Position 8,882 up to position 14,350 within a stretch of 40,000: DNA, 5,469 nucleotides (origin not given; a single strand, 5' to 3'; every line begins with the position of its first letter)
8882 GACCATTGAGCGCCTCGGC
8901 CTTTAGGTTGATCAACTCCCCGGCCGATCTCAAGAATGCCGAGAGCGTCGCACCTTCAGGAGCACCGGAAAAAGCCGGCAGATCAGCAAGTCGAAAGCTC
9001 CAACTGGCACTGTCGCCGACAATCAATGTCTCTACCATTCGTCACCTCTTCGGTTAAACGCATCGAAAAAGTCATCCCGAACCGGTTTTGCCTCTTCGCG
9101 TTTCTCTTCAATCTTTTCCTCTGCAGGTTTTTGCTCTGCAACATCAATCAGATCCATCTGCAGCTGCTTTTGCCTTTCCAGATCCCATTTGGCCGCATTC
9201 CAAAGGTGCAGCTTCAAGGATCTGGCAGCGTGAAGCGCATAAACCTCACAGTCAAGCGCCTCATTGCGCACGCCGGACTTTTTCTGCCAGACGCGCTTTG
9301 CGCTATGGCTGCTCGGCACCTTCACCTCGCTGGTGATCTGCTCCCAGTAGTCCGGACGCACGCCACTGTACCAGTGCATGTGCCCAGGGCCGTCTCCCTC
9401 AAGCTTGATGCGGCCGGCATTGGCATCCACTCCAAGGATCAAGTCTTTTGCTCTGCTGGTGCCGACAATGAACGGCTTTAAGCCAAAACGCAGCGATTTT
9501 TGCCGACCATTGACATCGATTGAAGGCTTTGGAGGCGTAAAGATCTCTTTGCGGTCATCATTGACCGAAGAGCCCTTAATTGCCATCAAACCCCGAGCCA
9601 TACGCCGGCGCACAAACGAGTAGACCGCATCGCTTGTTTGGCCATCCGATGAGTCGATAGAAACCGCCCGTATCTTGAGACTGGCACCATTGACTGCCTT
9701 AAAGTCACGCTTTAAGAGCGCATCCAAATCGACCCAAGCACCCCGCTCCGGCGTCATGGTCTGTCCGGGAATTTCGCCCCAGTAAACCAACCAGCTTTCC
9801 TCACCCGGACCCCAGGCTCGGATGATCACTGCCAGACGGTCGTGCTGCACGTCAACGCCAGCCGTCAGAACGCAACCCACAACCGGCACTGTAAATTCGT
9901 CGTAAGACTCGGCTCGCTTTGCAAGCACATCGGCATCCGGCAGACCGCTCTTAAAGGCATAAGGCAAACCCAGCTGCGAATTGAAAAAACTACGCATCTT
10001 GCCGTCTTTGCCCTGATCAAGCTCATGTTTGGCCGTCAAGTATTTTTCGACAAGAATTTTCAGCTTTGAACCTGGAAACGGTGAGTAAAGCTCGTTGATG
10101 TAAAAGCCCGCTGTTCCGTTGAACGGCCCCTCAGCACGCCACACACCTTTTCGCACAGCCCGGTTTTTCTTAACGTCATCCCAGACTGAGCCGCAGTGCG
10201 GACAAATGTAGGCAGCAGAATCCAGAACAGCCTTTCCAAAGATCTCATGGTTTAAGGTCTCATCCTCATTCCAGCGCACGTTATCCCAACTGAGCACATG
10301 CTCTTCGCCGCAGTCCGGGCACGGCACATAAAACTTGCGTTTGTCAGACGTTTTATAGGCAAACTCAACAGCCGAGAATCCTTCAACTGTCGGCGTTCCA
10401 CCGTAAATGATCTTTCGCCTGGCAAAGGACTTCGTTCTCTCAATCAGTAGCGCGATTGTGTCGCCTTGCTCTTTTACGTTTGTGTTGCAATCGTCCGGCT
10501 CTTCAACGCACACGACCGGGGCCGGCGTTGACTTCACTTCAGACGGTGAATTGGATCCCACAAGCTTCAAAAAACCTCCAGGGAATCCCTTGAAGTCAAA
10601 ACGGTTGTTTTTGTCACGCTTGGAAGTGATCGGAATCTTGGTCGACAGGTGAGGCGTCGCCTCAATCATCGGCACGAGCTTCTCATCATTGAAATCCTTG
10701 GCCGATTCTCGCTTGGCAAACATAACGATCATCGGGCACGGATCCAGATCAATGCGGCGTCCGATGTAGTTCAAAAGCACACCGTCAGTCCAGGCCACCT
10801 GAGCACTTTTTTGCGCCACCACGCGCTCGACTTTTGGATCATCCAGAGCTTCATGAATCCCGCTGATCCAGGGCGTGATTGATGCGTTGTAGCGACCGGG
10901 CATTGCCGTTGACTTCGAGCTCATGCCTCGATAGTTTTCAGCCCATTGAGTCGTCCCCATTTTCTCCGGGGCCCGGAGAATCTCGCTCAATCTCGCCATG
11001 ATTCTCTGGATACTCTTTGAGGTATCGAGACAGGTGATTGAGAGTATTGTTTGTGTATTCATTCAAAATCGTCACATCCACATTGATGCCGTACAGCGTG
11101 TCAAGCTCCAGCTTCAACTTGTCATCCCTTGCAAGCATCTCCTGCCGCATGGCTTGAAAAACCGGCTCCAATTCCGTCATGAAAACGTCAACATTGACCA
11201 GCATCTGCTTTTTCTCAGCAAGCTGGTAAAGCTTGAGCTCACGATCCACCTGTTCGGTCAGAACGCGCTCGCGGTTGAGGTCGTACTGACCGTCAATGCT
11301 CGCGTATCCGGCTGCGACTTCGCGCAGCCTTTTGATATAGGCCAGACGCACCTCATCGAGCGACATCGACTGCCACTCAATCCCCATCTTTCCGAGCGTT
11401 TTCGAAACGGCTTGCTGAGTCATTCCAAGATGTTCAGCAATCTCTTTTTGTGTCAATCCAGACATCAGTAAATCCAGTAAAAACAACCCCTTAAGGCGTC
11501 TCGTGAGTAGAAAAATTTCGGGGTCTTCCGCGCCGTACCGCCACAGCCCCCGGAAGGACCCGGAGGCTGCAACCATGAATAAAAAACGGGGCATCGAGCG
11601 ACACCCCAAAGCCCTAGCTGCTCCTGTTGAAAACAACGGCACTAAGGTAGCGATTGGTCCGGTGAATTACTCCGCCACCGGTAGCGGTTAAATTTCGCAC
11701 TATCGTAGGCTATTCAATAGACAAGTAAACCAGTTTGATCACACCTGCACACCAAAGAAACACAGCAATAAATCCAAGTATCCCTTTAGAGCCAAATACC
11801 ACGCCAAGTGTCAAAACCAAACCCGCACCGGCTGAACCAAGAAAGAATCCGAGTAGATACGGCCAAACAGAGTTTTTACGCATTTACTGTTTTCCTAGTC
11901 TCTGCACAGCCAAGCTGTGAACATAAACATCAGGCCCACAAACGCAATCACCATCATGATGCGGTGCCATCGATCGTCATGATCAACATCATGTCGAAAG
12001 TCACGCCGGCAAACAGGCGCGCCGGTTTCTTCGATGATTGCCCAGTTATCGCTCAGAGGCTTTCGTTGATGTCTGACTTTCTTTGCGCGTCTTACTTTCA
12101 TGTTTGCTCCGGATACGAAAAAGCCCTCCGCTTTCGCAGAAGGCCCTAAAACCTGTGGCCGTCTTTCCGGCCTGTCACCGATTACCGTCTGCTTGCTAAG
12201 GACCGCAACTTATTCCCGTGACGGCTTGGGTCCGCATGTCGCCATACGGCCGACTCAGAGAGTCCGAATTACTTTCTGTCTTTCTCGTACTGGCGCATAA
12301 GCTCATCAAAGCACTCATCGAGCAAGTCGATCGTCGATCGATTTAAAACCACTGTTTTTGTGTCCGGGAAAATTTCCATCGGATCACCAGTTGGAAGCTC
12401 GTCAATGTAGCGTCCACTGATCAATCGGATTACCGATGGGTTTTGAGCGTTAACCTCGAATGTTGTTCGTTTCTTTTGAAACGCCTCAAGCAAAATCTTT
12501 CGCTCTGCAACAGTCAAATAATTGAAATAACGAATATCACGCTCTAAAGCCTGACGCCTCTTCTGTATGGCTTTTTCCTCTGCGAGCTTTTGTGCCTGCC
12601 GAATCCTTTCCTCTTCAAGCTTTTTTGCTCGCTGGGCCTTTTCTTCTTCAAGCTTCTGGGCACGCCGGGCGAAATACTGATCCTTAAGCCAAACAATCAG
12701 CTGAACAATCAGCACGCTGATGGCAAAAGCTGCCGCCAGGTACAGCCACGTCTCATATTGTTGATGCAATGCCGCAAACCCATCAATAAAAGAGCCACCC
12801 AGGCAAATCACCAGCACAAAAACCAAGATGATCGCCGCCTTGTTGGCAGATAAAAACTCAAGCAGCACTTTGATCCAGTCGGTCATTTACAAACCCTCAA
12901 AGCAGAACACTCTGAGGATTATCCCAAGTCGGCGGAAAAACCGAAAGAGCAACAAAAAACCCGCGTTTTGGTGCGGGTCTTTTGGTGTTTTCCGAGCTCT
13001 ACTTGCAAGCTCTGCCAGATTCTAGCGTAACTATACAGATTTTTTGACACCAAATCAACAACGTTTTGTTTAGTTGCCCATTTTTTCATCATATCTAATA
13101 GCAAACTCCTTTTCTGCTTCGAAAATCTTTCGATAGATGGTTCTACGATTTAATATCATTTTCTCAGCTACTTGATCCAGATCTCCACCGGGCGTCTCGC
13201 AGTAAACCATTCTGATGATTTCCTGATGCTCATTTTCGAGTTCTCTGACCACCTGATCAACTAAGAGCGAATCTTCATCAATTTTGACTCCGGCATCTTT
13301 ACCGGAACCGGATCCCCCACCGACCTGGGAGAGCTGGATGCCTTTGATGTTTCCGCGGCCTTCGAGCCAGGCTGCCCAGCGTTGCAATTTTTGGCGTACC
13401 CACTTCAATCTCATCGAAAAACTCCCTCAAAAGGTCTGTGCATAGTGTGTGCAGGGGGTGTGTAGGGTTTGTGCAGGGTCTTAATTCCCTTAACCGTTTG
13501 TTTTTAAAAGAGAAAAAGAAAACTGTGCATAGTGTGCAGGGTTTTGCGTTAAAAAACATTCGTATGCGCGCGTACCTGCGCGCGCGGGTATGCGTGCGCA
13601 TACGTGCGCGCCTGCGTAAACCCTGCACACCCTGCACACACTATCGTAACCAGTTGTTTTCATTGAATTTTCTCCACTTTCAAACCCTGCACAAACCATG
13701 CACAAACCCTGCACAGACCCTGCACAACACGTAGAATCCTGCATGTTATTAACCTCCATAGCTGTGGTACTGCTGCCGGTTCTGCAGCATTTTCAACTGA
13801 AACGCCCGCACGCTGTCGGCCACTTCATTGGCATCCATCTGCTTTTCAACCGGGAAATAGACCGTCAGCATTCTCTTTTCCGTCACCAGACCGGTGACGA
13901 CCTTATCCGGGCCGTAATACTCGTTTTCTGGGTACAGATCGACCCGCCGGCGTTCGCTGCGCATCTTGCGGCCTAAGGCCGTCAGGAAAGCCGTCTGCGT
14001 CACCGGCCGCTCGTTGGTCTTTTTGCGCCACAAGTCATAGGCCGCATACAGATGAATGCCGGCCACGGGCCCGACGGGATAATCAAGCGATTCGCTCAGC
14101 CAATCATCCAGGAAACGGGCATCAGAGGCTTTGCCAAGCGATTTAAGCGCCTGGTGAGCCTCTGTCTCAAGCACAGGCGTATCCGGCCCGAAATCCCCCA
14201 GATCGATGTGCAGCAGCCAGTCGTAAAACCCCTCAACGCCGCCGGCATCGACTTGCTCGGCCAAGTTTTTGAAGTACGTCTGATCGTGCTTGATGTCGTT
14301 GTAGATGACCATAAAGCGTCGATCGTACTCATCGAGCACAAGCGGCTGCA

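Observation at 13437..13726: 290-bp dyad of twelve 9-bp motifs in 11-bp phase around an alternating GC core: probable phage origin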

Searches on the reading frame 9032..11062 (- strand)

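Call 9: search_protein_families(library=pfam, proteins=[window:9032-11062:-])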
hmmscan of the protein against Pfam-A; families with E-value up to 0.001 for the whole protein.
window:9032-11062:- (676 aa): 2 families
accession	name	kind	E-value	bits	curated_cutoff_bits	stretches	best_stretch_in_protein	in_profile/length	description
PF20454.4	GpA_nuclease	-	4.5e-84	282.5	22.5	1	317-625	1-293/294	Terminase large subunit gpA, endonuclease domain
PF05876.18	GpA_ATPase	-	2.9e-75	253.5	25.6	1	53-308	2-247/247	Phage terminase large subunit gpA, ATPase domain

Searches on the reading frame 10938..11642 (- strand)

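Call 9: search_protein_families(library=pfam, proteins=[window:10938-11642:-])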
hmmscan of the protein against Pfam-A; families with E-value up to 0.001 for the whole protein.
window:10938-11642:- (234 aa): 3 families
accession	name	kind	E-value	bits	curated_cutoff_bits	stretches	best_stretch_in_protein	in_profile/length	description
PF12802.13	MarR_2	-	1.1e-05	25.9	27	1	61-86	17-44/61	MarR family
PF13545.12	HTH_Crp_2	-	0.00011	22.6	27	1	62-86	22-46/70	Crp-like helix-turn-helix domain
PF01381.28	HTH_3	-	0.00062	20.2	23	0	61-81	8-28/55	Helix-turn-helix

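Call 11: search_protein_families(library=phrogs, proteins=[window:10938-11642:-], max_evalue=0.001)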
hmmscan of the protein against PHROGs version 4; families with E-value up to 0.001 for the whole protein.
window:10938-11642:- (234 aa): 3 families
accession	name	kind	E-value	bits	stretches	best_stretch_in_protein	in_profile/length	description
phrog_57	-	head and packaging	5.1e-16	60.1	1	60-224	10-189/199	terminase small subunit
phrog_7061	-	DNA, RNA and nucleotide metabolism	8.5e-05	24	1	61-85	43-67/70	HTH DNA binding protein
phrog_6831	-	transcription regulation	0.00011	23.1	1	57-81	13-37/68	transcriptional regulator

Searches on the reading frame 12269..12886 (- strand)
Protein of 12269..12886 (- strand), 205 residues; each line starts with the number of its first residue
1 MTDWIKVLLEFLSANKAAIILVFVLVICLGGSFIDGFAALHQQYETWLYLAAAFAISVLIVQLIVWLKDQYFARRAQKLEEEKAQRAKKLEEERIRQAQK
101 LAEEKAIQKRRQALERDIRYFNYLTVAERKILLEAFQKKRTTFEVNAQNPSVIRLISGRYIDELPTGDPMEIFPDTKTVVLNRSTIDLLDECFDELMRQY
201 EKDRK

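Call 9: search_protein_families(library=pfam, proteins=[window:12269-12886:-])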
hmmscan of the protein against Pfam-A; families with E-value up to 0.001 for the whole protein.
window:12269-12886:- (205 aa): 1 family
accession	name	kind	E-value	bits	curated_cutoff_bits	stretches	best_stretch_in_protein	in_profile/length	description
PF14163.11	SieB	-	6.8e-11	42.4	26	1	18-159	3-113/147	Super-infection exclusion protein B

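Call 11: search_protein_families(library=phrogs, proteins=[window:12269-12886:-], max_evalue=0.001)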
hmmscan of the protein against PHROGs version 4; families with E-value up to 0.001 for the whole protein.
window:12269-12886:- (205 aa): 0 families

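Call 89: search_protein_families(library=padloc, proteins=[window:12269-12886:-], max_evalue=0.001)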
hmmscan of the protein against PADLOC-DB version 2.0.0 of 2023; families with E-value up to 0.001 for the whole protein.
window:12269-12886:- (205 aa): 0 families

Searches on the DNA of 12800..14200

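Call 39: search_rna_families(source=window, start=12800, end=14200, threshold=evalue, max_evalue=1)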
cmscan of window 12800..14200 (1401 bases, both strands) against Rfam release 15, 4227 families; matches with E-value up to 1: 5.
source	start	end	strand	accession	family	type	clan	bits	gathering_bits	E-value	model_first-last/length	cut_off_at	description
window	13554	13622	+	RF04217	mir-297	Gene; miRNA;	-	25.4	90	0.094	1-71/71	no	mir-297 microRNA precursor family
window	13562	13603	+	RF04176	mir-3149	Gene; miRNA;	-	22.4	100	0.26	1-83/83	no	mir-3149 microRNA precursor family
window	12947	13008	-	RF02063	STnc350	Gene; sRNA;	-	20.4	60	0.72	1-68/68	no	Salmonella enterica sRNA STnc350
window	12953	13017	-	RF00512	Leu_leader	Cis-reg; leader;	-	20.1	50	0.28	1-148/148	no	Leucine operon leader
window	12954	13026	-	RF01394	isrK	Gene; sRNA;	-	17.1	50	0.65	1-77/77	no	isrK Hfq binding RNA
